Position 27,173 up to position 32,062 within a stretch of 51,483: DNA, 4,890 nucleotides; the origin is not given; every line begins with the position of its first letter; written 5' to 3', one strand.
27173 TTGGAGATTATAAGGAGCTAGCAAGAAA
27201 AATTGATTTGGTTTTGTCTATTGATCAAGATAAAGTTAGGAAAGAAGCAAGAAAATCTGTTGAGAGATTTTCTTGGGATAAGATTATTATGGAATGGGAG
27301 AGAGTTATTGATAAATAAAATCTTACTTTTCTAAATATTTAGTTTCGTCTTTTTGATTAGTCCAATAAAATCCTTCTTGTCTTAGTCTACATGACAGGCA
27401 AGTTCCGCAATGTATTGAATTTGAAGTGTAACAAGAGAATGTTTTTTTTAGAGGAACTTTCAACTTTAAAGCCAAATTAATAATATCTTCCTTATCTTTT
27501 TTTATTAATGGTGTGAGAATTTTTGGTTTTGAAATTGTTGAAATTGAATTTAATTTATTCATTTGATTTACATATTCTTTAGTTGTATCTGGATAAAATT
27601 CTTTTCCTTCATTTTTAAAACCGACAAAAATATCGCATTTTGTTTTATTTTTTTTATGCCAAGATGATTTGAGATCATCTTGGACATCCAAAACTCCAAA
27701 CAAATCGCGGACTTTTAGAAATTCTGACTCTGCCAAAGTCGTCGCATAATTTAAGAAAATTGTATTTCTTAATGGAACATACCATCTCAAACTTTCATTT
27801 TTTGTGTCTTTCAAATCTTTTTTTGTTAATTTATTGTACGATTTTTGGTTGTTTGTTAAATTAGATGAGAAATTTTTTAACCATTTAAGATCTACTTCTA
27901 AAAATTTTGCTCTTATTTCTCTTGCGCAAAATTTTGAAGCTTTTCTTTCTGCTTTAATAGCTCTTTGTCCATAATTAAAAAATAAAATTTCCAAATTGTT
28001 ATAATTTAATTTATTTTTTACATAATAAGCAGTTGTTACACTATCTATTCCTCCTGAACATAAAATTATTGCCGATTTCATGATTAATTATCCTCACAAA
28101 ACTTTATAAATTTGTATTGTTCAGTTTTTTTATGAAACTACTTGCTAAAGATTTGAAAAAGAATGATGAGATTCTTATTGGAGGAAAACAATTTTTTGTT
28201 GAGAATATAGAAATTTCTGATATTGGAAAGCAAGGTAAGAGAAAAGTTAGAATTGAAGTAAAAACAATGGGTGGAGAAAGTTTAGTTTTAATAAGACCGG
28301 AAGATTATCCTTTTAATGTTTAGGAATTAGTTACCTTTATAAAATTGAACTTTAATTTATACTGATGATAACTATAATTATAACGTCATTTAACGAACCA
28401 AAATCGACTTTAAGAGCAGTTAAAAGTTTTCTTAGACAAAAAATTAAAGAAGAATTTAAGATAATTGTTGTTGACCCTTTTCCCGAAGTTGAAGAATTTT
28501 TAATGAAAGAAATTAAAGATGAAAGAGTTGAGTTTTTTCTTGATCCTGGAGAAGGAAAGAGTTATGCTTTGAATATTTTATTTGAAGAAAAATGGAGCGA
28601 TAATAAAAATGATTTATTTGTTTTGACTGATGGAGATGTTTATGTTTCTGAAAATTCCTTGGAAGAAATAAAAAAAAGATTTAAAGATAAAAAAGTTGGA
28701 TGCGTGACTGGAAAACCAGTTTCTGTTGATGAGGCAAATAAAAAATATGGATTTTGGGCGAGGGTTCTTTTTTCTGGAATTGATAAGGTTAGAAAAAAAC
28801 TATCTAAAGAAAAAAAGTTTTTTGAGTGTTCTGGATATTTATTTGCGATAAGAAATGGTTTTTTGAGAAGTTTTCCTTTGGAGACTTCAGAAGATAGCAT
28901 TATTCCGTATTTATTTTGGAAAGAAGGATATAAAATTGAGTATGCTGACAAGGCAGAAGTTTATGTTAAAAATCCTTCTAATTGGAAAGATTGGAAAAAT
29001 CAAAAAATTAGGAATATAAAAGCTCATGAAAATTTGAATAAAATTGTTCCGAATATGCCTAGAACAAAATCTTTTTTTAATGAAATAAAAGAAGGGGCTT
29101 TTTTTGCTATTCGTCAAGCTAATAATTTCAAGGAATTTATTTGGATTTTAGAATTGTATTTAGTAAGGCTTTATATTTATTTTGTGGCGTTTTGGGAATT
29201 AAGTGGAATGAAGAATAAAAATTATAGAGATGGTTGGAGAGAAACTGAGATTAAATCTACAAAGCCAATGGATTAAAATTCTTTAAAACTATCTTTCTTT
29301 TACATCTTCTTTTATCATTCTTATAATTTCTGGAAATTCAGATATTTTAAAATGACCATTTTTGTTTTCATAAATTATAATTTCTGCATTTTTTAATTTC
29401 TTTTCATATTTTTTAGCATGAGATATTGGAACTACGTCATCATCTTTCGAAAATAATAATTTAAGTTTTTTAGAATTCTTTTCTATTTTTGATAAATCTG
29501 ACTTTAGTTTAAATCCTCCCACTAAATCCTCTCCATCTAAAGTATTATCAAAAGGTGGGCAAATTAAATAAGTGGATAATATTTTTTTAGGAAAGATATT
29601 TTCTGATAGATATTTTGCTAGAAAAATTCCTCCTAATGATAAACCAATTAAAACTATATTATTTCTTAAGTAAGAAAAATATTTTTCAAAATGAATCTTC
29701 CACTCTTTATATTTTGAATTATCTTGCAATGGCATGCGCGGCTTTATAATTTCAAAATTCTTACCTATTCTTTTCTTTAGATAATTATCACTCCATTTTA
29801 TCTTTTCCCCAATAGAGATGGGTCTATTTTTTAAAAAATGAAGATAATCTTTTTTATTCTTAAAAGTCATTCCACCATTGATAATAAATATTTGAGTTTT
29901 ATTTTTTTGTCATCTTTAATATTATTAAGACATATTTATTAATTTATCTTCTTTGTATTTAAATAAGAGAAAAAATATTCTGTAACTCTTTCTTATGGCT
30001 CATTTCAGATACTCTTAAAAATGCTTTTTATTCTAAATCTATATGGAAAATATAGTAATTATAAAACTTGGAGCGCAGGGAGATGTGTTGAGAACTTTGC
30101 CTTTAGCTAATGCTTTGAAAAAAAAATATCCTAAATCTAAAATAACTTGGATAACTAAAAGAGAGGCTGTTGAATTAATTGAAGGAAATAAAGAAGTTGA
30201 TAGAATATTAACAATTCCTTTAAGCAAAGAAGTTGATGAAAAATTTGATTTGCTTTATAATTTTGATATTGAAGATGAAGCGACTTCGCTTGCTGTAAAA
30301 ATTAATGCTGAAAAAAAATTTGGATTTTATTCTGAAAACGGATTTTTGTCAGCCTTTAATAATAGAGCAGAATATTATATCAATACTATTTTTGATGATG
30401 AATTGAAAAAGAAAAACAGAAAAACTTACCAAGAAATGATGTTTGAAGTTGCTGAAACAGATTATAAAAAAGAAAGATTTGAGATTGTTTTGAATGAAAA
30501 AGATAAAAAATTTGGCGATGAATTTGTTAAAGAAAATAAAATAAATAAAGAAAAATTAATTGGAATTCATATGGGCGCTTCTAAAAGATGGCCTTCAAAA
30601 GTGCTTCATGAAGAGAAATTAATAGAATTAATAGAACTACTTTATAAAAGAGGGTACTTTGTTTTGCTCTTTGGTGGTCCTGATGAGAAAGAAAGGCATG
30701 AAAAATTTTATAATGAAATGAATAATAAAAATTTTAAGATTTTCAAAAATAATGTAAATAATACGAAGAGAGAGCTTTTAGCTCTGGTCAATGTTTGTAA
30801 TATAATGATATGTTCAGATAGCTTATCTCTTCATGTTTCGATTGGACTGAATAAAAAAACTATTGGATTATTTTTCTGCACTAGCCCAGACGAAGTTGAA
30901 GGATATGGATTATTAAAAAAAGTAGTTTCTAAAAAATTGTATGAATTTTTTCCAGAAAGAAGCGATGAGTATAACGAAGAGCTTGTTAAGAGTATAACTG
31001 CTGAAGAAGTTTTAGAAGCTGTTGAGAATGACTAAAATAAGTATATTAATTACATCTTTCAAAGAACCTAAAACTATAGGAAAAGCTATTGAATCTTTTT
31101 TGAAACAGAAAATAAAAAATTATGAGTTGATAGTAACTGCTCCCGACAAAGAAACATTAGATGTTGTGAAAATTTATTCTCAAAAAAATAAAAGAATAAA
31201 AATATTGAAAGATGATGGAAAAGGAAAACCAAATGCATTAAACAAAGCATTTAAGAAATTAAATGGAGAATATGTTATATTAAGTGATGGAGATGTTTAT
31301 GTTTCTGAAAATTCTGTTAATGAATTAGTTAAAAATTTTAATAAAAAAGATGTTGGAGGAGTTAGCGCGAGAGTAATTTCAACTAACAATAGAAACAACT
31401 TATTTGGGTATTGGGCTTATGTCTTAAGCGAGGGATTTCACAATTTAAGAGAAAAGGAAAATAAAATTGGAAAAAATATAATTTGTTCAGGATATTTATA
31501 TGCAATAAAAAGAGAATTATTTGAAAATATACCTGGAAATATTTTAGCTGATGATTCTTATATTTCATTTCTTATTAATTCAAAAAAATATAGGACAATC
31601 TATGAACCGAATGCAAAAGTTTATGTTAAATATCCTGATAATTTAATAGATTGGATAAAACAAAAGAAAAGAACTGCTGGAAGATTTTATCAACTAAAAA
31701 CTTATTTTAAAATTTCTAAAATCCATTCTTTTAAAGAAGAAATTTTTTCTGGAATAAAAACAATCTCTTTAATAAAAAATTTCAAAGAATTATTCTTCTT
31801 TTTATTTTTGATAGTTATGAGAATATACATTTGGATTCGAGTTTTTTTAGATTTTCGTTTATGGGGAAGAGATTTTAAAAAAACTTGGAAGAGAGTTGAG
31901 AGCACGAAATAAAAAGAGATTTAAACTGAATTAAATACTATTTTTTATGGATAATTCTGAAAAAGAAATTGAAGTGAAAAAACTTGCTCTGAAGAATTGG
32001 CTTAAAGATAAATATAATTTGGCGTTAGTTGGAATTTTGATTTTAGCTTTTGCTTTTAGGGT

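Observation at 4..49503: Nine copies of a modular GC-rich nested-hairpin repeat superfamily with shared termini, a shared linker and covarying stems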

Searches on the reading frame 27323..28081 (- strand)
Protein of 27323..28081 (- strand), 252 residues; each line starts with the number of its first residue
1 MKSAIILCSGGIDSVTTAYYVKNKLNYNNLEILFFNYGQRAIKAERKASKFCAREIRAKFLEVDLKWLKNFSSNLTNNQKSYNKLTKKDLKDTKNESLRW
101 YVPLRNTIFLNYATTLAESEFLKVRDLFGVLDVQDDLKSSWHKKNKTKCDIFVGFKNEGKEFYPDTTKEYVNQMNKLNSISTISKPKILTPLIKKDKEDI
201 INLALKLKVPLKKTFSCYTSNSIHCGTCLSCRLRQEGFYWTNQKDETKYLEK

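Call 45: search_protein_families(library=pfam, proteins=[window:27323-28081:-], max_evalue=0.00001)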
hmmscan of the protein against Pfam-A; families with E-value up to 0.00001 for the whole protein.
window:27323-28081:- (252 aa): 2 families
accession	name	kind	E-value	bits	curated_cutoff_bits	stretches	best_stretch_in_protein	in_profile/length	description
PF06508.19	QueC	-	2e-45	155.3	22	2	143-239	109-207/210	Queuosine biosynthesis protein QueC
PF02568.20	ThiI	-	1.1e-06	28.8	20.5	0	174-207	126-159/197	Thiamine biosynthesis protein (ThiI)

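Call 92: search_solved_structures(query=window:27323-28081:-, max_evalue=0.00001, show_alignments=1)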
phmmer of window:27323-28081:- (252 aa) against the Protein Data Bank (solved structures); distinct sequences matched with E-value up to 0.00001: 3.
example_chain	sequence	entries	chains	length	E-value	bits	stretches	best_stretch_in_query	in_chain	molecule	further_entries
3bl5_A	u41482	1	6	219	1.4e-10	44.3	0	3-118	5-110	Queuosine biosynthesis protein queC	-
9nto_B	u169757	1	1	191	1e-08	38.3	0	161-235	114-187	Cap9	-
2pg3_A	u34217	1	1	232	6.2e-08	35.7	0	1-116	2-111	Queuosine biosynthesis protein queC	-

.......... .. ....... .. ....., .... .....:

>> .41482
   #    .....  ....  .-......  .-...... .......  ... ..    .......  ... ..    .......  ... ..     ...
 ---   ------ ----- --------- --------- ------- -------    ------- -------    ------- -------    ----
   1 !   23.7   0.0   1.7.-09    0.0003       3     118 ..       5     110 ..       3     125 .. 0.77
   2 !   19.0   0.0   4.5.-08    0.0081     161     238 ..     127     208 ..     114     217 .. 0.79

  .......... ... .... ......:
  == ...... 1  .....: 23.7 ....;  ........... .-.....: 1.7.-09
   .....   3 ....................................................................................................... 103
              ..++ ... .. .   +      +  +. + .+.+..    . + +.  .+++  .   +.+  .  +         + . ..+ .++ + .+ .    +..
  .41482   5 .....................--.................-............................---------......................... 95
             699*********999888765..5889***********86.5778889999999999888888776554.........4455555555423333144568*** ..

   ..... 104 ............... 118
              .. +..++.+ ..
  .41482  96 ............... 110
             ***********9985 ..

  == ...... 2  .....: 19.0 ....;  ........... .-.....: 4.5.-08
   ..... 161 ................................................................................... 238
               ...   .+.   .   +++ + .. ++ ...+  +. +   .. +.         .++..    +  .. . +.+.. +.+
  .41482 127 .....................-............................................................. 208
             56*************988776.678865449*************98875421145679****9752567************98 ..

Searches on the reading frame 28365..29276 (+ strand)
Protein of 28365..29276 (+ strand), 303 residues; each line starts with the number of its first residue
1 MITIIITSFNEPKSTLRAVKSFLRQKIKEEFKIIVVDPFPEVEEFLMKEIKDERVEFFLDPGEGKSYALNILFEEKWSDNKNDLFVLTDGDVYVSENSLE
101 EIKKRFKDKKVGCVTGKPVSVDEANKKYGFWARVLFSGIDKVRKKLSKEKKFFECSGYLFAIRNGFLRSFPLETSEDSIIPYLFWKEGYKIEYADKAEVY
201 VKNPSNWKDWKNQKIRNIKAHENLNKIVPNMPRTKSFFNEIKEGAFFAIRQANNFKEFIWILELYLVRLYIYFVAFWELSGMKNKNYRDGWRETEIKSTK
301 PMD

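Call 45: search_protein_families(library=pfam, proteins=[window:28365-29276:+], max_evalue=0.00001)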
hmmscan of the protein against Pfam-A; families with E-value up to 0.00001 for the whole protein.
window:28365-29276:+ (303 aa): 4 families
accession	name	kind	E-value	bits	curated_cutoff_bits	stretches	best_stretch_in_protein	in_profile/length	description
PF13641.12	Glyco_tranf_2_3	-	1.2e-15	58.6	27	1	2-218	3-228/230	Glycosyltransferase like family 2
PF00535.33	Glycos_transf_2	-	8.5e-14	52.3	23.3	1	3-166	1-163/168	Glycosyl transferase family 2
PF13632.12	Glyco_trans_2_3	-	8.5e-08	32.7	27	1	85-260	2-165/198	Glycosyl transferase family group 2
PF13506.12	Glyco_transf_21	-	9.1e-07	28.9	21.7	1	75-142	24-87/174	Glycosyl transferase family 21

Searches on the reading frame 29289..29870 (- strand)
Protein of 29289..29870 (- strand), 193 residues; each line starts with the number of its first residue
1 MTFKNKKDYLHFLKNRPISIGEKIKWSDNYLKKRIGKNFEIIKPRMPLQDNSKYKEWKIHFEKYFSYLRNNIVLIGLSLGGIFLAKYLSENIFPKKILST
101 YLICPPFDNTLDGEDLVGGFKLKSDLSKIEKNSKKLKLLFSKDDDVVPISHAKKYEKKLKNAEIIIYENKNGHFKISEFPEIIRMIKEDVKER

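Call 46: search_protein_families(library=pfam, proteins=[window:29289-29870:-], max_evalue=0.00001)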
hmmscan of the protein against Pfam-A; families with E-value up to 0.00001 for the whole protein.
window:29289-29870:- (193 aa): 1 family
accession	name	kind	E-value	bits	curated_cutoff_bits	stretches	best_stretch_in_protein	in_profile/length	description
PF06821.19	Ser_hydrolase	-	1.6e-06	28.6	22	1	46-176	34-156/172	Serine hydrolase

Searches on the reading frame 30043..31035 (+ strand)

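Call 46: search_protein_families(library=pfam, proteins=[window:30043-31035:+], max_evalue=0.00001)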
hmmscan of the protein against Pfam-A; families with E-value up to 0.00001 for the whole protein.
window:30043-31035:+ (330 aa): 1 family
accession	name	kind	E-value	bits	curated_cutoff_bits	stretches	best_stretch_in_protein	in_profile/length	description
PF01075.23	Glyco_transf_9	-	7.4e-17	61.9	22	1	65-300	9-232/247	Glycosyltransferase family 9 (heptosyltransferase)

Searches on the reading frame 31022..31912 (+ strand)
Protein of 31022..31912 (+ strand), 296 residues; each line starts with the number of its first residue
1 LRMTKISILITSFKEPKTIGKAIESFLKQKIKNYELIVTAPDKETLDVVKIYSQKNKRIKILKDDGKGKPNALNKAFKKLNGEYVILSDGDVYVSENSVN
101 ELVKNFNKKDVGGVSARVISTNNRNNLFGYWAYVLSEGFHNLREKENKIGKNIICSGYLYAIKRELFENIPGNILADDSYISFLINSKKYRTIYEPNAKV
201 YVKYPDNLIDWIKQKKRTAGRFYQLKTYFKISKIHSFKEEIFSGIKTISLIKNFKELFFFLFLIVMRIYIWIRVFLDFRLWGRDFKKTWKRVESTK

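Call 46: search_protein_families(library=pfam, proteins=[window:31022-31912:+], max_evalue=0.00001)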
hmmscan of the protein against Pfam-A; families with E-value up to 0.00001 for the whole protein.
window:31022-31912:+ (296 aa): 4 families
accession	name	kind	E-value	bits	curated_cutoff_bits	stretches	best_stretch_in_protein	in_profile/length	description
PF00535.33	Glycos_transf_2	-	1.7e-21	77.3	23.3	1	7-169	1-166/168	Glycosyl transferase family 2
PF13641.12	Glyco_tranf_2_3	-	4e-17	63.4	27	1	6-218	3-227/230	Glycosyltransferase like family 2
PF13632.12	Glyco_trans_2_3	-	1.5e-11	45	27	1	84-275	1-181/198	Glycosyl transferase family group 2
PF13506.12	Glyco_transf_21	-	4.3e-08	33.3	21.7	1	69-198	18-150/174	Glycosyl transferase family 21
